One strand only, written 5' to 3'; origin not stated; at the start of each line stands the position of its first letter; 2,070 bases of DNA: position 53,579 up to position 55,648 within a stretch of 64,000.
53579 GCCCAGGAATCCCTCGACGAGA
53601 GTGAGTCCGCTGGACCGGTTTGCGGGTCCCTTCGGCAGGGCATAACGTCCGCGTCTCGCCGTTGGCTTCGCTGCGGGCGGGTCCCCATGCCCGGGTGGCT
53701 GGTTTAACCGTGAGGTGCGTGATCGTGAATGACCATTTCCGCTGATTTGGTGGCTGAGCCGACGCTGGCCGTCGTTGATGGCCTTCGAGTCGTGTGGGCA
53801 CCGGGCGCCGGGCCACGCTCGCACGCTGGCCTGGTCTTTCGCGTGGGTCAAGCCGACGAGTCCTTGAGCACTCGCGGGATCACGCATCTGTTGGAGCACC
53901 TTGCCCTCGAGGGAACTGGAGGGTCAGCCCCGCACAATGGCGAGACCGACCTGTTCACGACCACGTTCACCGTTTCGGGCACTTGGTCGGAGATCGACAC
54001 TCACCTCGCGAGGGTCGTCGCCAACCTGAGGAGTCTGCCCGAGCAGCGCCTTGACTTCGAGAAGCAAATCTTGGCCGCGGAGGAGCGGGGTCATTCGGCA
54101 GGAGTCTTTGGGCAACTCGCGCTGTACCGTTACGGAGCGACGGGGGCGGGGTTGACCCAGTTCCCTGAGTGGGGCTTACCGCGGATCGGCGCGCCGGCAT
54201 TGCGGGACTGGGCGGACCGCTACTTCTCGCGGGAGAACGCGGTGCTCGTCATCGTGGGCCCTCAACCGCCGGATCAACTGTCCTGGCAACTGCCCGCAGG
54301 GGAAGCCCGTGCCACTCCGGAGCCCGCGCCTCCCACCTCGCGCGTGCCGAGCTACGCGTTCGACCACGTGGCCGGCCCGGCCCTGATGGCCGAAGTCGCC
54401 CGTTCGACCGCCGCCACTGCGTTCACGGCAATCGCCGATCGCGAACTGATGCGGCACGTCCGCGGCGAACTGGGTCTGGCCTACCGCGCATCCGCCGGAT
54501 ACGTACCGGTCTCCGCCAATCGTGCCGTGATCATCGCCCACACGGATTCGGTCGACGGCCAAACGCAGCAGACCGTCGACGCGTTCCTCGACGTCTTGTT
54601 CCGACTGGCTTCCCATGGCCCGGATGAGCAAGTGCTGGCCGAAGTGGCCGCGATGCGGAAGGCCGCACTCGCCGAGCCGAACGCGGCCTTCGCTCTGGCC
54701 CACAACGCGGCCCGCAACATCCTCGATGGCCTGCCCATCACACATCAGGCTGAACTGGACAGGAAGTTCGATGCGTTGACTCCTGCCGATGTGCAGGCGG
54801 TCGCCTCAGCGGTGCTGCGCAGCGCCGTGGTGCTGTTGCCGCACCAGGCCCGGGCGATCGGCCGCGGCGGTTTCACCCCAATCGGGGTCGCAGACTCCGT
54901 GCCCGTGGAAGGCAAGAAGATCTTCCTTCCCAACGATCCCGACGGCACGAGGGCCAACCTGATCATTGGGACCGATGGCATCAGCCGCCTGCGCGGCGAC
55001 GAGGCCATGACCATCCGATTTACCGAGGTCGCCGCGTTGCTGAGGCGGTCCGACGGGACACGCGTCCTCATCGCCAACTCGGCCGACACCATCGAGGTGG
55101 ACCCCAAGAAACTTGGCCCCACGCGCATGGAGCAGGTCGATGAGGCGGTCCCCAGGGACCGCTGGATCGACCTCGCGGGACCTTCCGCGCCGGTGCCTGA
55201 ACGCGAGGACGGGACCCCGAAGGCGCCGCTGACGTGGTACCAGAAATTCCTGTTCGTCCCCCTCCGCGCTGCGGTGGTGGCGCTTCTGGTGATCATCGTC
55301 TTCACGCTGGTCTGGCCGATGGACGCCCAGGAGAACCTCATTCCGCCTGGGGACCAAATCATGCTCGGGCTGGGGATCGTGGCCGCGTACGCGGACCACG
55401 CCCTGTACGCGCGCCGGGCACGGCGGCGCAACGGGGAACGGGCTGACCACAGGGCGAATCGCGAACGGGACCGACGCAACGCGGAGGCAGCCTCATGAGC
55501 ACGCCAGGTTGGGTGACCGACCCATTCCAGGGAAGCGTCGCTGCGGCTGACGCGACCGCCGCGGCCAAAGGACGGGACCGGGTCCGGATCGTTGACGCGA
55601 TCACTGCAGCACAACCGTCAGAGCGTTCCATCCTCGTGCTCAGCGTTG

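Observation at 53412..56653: Transposon cargo of unknown function (M16-like peptidase + partner) bracketed by its own inverted repeats: possible nested mini-element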

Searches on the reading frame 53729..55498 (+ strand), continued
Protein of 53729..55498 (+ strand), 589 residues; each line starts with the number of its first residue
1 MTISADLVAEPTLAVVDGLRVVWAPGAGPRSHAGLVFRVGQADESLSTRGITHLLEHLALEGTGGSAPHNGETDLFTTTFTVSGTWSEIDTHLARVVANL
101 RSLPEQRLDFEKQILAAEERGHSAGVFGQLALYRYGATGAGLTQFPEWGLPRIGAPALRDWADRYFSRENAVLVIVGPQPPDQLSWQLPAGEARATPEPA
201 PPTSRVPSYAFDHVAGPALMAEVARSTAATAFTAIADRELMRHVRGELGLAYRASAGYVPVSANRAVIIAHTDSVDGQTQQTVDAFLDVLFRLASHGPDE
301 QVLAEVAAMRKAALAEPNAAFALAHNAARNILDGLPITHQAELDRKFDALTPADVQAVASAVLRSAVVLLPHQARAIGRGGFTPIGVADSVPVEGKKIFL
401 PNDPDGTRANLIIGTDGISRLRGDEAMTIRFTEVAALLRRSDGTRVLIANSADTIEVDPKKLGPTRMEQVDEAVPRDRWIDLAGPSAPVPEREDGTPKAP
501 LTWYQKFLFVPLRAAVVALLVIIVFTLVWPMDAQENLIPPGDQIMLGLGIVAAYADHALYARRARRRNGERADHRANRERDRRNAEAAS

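Call 65: fold_search(model_id=the predicted structure, library=pdb)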
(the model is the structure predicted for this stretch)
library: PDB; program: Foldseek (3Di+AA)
matches with E <= 10: 1461; with E <= 0.001: 303
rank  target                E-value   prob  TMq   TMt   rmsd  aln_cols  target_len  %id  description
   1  3ami_A                2.9e-23  1.00  0.54  0.73   3.8       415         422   21  The crystal structure of the M16B metallopeptidase subunit from Sphingomonas sp. A1 (released 2011-02-02)
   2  4nnz_A                3.5e-21  1.00  0.52  0.74   3.9       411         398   20  Subunit PA0372 of heterodimeric zinc protease PA0371-PA0372 (released 2014-01-15)
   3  3eoq_A                7.3e-21  1.00  0.52  0.73   4.1       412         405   18  The crystal structure of putative zinc protease beta-subunit from Thermus thermophilus HB8 (released 2009-03-17)
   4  9h8t_L                9.6e-21  1.00  0.52  0.70   4.7       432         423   17  Cryo-EM structure of the atovaquone-inhibited Complex III from the Chlorocebus sabaeus respirasome (released 2025-07-02)
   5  7v4y_B                1.3e-20  1.00  0.53  0.75   3.8       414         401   18  TTHA1264/TTHA1265 complex (released 2022-06-29)
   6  3eoq_B                1.3e-20  1.00  0.52  0.73   4.1       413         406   18  The crystal structure of putative zinc protease beta-subunit from Thermus thermophilus HB8 (released 2009-03-17)
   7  8ab6_A                2.1e-20  1.00  0.51  0.67   5.3       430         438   20  Complex III2 from Yarrowia lipolytica, combined datasets, consensus refinement (released 2023-01-11)
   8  9cg3_L                3.4e-20  1.00  0.52  0.73   4.6       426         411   16  Human kidney respiratory complex III (released 2025-08-06)
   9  6oft_B                3.9e-20  1.00  0.49  0.60   5.1       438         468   16  The crystal structure of the first half of the periplasmic protease PqqL from Escherichia coli (released 2019-10-02)
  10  9cg3_Y                4.3e-20  1.00  0.51  0.71   4.3       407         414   15  Human kidney respiratory complex III (released 2025-08-06)
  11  5hxk_A                5.4e-20  1.00  0.52  0.74   4.3       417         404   17  Structure of TTHA1265 (released 2017-02-01)
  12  4xea                  6.7e-20  1.00  0.51  0.69   4.4       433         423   20  Crystal structure of putative M16-like peptidase from Alicyclobacillus acidocaldarius (released 2015-03-18)
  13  6ofs                  6.7e-20  1.00  0.51  0.35  25.8       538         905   16  The crystal structure of the periplasmic protease PqqL from Escherichia coli (released 2019-10-02)
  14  8e73_A                7.5e-20  1.00  0.53  0.64   5.1       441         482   16  Vigna radiata supercomplex I+III2 (full bridge) (released 2023-01-11)
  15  3hdi_A                8.4e-20  1.00  0.53  0.74   4.0       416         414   15  Crystal structure of Bacillus halodurans metallo peptidase (released 2009-12-08)
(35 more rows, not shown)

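Call 67: search_protein_families(library=padloc, proteins=[window:53729-55498:+], max_evalue=0.01)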
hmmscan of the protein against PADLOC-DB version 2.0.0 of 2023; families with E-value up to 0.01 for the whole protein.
window:53729-55498:+ (589 aa): 0 families

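Call 82: find_encoding_contigs(protein=P0053, flank=4000, max_places=1)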
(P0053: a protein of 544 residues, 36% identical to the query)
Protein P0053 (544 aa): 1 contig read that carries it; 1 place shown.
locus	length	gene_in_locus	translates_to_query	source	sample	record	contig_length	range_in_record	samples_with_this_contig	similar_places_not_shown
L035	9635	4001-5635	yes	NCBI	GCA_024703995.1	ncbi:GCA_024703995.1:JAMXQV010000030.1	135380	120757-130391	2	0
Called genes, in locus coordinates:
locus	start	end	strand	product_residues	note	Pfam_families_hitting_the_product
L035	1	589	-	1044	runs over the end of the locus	PF07691:PA14, PF02837:Glyco_hydro_2_N, PF22666:Glyco_hydro_2_N2, PF00703:Glyco_hydro_2, PF13385:Laminin_G_3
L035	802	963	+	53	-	-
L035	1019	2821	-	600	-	PF01183:Glyco_hydro_25, PF08310:LGFP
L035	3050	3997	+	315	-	-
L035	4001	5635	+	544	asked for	-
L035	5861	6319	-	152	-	-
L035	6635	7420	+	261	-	PF03160:Calx-beta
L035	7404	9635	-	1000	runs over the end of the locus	PF00486:Trans_reg_C (weak), PF03704:BTAD, PF07719:TPR_2 (faint), PF13181:TPR_8 (faint), PF13191:AAA_16, PF13424:TPR_12, PF17874:TPR_MalT, PF13424:TPR_12, +2 more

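Call 83: find_encoding_contigs(protein=P0088, flank=4000, max_places=1)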
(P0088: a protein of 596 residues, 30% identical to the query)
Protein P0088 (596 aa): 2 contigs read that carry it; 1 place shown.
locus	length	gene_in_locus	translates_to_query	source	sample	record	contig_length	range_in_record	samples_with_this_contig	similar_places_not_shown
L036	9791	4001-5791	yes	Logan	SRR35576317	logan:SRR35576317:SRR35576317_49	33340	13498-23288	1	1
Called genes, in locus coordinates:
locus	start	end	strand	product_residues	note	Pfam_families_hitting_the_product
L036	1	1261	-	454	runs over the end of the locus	PF00155:Aminotran_1_2, PF01041:DegT_DnrJ_EryC1 (weak)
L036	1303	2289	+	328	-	-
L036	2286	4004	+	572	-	PF00675:Peptidase_M16 (faint)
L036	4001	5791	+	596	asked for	PF05193:Peptidase_M16_C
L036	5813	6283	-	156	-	PF01243:PNPOx_N, PF12900:Pyridox_ox_2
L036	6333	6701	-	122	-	PF18029:Glyoxalase_6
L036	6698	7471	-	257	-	PF00106:adh_short, PF01370:Epimerase (weak), PF08659:KR, PF13561:adh_short_C2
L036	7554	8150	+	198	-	PF00440:TetR_N, PF21597:TetR_C_43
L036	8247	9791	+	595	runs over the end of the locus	PF01336:tRNA_anti-codon, PF00152:tRNA-synt_2, PF02938:GAD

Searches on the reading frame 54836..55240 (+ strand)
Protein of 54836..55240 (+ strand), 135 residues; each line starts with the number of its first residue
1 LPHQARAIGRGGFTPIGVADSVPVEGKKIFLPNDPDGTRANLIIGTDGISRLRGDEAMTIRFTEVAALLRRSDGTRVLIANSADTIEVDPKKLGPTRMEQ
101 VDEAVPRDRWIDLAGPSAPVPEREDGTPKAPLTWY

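Call 79: search_protein_families(library=pfam, proteins=[window:54836-55240:+], max_evalue=10)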
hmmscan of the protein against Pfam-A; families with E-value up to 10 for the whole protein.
window:54836-55240:+ (135 aa): 0 families

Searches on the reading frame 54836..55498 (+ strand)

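Call 79: search_protein_families(library=pfam, proteins=[window:54836-55498:+], max_evalue=10)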
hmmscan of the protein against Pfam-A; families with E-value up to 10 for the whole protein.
window:54836-55498:+ (220 aa): 1 family
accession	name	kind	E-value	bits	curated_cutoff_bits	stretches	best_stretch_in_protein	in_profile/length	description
PF15105.11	TMEM61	-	0.23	11.6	30.1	1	115-173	34-88/189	TMEM61 protein family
